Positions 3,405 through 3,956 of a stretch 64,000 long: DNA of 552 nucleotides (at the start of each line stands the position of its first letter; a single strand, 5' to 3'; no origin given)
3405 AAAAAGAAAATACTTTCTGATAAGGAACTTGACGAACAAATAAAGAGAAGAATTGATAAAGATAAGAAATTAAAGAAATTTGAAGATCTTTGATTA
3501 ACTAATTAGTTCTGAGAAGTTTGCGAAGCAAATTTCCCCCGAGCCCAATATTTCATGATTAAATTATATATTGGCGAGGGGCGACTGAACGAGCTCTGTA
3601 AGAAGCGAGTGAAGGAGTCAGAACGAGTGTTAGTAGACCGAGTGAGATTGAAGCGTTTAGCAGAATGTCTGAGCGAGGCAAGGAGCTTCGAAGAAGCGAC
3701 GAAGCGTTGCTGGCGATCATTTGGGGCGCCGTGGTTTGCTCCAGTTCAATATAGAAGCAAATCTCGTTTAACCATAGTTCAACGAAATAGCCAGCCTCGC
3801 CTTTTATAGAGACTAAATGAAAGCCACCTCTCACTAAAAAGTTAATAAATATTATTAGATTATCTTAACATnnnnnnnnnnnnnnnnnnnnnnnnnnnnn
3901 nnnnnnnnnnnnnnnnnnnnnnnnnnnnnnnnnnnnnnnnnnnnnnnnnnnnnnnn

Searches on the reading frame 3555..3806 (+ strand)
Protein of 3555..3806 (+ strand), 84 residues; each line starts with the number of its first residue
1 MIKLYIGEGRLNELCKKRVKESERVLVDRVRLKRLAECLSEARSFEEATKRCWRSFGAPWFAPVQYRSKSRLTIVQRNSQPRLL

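Call 32: search_protein_families(library=pfam, proteins=[window:3555-3806:+], max_evalue=0.01)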
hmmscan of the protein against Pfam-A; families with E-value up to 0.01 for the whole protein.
window:3555-3806:+ (84 aa): 0 families

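Call 80: search_protein_families(library=ncbifam, proteins=[window:3555-3806:+], max_evalue=0.01)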
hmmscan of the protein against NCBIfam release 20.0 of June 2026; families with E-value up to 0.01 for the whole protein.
window:3555-3806:+ (84 aa): 0 families
